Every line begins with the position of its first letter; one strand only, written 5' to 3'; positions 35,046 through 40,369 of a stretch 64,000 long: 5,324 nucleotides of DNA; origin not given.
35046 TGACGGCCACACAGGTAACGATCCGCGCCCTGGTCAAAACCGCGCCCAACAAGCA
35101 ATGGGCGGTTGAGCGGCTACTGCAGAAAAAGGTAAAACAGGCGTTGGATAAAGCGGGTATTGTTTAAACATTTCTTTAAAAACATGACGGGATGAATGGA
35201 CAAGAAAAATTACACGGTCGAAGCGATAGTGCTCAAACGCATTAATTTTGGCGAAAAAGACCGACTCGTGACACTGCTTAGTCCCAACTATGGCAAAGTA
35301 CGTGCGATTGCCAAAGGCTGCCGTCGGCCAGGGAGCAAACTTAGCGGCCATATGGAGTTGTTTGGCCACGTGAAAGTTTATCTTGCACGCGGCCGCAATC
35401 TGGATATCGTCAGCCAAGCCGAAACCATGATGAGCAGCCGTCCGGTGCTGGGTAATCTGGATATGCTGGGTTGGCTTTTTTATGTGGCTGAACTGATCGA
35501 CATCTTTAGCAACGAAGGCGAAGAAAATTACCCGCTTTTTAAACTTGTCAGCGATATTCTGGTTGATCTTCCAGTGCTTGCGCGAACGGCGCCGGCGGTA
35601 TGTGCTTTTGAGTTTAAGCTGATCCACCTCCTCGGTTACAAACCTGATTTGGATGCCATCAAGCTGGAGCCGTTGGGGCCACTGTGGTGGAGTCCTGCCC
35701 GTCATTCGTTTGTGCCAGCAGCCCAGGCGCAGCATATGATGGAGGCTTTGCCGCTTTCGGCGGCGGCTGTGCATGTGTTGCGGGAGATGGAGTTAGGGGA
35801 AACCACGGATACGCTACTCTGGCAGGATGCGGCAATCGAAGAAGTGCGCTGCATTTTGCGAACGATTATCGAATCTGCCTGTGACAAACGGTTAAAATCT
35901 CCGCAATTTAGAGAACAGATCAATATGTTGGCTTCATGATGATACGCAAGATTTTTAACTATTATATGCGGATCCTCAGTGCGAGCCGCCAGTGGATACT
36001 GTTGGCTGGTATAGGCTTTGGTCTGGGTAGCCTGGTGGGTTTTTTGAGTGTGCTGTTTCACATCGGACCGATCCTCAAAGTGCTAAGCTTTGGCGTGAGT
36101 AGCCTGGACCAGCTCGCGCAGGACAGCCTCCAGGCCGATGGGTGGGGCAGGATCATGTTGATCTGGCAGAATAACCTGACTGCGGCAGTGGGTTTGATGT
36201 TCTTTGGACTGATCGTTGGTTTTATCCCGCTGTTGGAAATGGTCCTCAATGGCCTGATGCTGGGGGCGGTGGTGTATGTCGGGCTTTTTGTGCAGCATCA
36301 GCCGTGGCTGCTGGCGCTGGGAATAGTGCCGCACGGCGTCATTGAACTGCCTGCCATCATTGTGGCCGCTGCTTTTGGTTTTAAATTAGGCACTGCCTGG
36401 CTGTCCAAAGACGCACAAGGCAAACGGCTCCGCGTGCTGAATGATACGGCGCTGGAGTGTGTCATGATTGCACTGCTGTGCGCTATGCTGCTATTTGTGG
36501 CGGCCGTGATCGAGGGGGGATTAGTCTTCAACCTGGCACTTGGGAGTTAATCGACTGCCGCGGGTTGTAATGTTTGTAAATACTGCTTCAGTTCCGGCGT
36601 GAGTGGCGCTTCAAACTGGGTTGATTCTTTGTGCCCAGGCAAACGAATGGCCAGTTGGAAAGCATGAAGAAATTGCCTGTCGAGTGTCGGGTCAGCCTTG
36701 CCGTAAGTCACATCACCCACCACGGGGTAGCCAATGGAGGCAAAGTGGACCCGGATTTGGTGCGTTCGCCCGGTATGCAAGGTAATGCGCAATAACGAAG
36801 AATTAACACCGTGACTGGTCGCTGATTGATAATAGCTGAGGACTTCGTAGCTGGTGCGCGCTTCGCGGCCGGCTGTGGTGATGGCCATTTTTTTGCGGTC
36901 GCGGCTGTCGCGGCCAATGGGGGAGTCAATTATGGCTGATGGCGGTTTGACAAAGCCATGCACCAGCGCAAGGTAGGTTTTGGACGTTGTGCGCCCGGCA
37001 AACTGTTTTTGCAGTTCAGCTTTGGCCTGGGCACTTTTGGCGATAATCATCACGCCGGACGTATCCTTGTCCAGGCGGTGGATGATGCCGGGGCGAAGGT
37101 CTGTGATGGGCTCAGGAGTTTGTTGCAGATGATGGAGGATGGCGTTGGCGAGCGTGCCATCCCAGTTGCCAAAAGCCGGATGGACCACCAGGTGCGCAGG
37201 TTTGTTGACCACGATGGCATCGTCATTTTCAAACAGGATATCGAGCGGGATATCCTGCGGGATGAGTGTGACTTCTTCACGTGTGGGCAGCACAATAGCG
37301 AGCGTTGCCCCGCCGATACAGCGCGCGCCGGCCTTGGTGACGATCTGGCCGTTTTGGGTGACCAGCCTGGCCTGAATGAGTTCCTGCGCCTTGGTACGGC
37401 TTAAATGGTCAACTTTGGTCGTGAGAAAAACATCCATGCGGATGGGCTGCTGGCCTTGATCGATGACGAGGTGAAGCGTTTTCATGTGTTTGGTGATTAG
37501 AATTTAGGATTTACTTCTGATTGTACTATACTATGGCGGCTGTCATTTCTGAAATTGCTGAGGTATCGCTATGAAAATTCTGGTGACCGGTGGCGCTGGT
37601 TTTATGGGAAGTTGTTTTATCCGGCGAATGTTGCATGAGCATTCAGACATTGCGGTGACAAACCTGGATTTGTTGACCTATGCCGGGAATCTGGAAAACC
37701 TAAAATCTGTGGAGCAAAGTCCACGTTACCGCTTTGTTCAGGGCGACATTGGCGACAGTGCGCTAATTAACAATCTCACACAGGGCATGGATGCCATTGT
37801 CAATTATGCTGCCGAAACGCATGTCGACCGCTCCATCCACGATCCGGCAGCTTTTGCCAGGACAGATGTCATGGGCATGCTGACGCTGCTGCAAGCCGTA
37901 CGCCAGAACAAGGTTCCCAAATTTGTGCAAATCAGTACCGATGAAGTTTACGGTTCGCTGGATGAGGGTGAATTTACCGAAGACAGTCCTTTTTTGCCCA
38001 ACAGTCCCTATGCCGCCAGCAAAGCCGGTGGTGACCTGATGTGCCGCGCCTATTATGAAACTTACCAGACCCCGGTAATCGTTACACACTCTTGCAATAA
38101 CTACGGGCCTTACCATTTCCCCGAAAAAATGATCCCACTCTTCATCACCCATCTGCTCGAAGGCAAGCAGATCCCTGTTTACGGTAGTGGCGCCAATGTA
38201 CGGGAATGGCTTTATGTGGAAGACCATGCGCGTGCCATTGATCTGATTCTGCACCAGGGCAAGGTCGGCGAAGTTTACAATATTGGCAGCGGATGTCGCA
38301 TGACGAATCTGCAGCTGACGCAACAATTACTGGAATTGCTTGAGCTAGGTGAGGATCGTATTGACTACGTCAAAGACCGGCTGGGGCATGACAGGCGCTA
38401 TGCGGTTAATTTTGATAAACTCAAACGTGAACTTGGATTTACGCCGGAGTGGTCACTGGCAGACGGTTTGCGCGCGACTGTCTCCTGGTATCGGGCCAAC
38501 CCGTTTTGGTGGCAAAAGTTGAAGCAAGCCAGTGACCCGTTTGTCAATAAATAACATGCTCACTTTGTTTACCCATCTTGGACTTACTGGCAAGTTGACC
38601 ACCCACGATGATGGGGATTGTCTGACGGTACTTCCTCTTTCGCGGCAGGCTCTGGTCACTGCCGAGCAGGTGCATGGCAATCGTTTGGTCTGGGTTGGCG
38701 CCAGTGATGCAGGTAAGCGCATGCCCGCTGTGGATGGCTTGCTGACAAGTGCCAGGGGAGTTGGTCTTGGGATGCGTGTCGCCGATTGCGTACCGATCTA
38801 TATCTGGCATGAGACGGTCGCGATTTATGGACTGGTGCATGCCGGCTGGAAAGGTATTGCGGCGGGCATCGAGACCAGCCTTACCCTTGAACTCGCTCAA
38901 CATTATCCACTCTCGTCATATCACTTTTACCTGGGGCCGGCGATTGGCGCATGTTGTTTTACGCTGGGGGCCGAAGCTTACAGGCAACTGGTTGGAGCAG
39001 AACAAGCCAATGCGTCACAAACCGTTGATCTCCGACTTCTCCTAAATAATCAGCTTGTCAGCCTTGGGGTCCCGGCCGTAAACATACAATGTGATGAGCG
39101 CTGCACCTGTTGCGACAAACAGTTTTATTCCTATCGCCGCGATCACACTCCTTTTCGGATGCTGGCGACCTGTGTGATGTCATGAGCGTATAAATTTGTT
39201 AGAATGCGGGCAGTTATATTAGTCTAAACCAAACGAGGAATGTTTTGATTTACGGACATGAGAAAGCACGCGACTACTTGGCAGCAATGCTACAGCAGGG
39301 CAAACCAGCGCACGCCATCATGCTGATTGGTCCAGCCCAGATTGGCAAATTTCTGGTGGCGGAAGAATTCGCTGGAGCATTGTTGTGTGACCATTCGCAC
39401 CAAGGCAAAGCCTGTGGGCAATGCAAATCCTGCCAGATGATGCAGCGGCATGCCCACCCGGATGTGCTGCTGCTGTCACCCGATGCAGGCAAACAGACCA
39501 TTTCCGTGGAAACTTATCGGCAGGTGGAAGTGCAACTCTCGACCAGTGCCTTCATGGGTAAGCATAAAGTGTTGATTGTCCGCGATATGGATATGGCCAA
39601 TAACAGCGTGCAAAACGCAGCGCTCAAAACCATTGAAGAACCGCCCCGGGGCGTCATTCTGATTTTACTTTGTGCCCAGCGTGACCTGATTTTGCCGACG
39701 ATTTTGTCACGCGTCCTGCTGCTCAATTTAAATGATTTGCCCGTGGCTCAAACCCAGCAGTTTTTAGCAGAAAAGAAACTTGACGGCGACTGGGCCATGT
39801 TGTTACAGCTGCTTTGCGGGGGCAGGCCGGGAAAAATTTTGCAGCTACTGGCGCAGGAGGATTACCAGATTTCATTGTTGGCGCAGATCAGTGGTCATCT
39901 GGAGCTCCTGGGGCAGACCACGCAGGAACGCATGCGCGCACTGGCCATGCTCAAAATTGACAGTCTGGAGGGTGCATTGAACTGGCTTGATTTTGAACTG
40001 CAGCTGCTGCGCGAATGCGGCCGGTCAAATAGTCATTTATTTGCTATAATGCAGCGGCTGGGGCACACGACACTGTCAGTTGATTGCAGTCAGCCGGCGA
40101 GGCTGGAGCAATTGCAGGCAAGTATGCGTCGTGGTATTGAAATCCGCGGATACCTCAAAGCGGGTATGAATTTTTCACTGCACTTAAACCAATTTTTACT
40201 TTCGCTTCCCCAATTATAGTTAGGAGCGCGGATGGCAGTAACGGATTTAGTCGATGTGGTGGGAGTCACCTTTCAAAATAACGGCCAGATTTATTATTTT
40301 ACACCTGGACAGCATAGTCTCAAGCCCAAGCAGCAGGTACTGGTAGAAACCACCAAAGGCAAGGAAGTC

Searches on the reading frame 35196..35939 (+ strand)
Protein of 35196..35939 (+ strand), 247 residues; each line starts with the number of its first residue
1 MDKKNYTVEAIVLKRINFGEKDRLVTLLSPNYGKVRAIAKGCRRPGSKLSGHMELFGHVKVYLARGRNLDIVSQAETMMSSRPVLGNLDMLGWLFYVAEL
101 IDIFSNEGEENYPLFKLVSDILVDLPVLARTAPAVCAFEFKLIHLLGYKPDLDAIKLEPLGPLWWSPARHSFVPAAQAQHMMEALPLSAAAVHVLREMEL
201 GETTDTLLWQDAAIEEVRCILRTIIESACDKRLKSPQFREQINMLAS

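Call 29: search_protein_families(library=pfam, proteins=[window:35196-35939:+], max_evalue=0.00001)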
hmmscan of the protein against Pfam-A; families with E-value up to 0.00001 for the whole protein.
window:35196-35939:+ (247 aa): 2 families
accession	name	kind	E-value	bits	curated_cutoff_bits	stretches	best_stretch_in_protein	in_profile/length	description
PF11967.14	RecO_N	-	1.4e-20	73.6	27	1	5-78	3-77/80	Recombination protein O N terminal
PF02565.21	RecO_C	-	2.7e-15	56.9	22.1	1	87-235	3-155/157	Recombination protein O C terminal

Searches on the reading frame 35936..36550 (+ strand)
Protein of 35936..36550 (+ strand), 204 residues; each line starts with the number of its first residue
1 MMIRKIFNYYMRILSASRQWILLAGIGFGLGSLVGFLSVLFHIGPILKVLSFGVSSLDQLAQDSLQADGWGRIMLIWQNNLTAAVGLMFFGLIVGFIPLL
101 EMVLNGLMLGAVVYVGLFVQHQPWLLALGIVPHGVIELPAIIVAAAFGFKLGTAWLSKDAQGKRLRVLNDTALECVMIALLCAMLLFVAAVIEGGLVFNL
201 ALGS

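Call 29: search_protein_families(library=pfam, proteins=[window:35936-36550:+], max_evalue=0.00001)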
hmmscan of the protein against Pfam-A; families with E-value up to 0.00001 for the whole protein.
window:35936-36550:+ (204 aa): 1 family
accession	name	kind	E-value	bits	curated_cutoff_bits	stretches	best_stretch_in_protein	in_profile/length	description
PF01944.22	SpoIIM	-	1.1e-25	90.9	26.9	1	28-194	5-159/163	Stage II sporulation protein M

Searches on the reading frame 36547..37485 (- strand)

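Call 29: search_protein_families(library=pfam, proteins=[window:36547-37485:-], max_evalue=0.00001)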
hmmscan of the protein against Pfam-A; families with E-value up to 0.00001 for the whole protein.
window:36547-37485:- (312 aa): 1 family
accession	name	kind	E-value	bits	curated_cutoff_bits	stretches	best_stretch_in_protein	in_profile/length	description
PF00849.27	PseudoU_synth_2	-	8.7e-33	114.1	26.8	1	90-250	2-152/152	RNA pseudouridylate synthase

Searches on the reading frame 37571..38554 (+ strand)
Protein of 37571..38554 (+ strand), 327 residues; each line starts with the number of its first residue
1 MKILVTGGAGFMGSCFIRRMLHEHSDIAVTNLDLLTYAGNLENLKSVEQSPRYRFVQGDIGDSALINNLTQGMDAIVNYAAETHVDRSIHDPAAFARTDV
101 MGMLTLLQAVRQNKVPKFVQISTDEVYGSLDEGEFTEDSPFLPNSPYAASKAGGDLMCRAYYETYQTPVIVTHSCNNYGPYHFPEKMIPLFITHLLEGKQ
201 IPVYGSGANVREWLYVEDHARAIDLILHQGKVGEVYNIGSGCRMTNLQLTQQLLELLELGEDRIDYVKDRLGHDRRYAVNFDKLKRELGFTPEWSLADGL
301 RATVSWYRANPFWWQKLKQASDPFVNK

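Call 29: search_protein_families(library=pfam, proteins=[window:37571-38554:+], max_evalue=0.00001)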
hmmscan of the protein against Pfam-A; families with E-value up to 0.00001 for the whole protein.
window:37571-38554:+ (327 aa): 7 families
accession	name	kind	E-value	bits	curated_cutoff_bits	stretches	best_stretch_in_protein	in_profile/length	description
PF16363.11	GDP_Man_Dehyd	-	5.9e-79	266.4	27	1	4-302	1-331/332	GDP-mannose 4,6 dehydratase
PF01370.27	Epimerase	-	1.4e-65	221.5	20.9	1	3-239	1-240/240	NAD dependent epimerase/dehydratase family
PF01073.25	3Beta_HSD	-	1.2e-16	61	22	1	4-223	1-225/280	3-beta hydroxysteroid dehydrogenase/isomerase family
PF02719.21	Polysacc_synt_2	-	2.3e-16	60.3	20.2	1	3-262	1-252/293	Polysaccharide biosynthesis protein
PF04321.23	RmlD_sub_bind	-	3.6e-14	52.9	27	1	1-164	1-142/287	RmlD substrate binding domain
PF07993.18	NAD_binding_4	-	7.7e-11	42.1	20.1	1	5-171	1-201/258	Male sterility protein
PF13460.12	NAD_binding_10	-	1.5e-07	31.9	27.2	1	7-132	1-107/184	NAD(P)H-binding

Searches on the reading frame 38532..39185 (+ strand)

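Call 29: search_protein_families(library=pfam, proteins=[window:38532-39185:+], max_evalue=0.00001)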
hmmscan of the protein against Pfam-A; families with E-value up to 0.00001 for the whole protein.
window:38532-39185:+ (217 aa): 1 family
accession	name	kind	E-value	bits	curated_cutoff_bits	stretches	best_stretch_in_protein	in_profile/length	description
PF02578.20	Cu-oxidase_4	-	7.6e-42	143.8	22.9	1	35-206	40-228/238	Multi-copper polyphenol oxidoreductase laccase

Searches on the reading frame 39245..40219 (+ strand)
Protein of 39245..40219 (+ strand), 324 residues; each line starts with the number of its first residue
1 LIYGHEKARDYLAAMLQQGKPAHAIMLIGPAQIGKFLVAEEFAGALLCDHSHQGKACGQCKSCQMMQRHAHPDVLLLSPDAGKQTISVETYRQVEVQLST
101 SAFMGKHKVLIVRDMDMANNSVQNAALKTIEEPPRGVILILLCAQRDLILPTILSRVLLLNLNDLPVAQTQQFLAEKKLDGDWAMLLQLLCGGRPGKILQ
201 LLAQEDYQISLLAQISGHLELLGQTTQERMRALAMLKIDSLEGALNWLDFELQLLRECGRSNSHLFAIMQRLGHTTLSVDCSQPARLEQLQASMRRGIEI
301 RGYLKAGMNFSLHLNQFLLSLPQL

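Call 29: search_protein_families(library=pfam, proteins=[window:39245-40219:+], max_evalue=0.00001)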
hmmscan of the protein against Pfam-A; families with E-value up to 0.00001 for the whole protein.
window:39245-40219:+ (324 aa): 1 family
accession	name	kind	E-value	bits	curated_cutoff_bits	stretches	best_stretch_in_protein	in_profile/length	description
PF13177.12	DNA_pol3_delta2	-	3.1e-43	148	27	1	5-165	2-160/161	DNA polymerase III, delta subunit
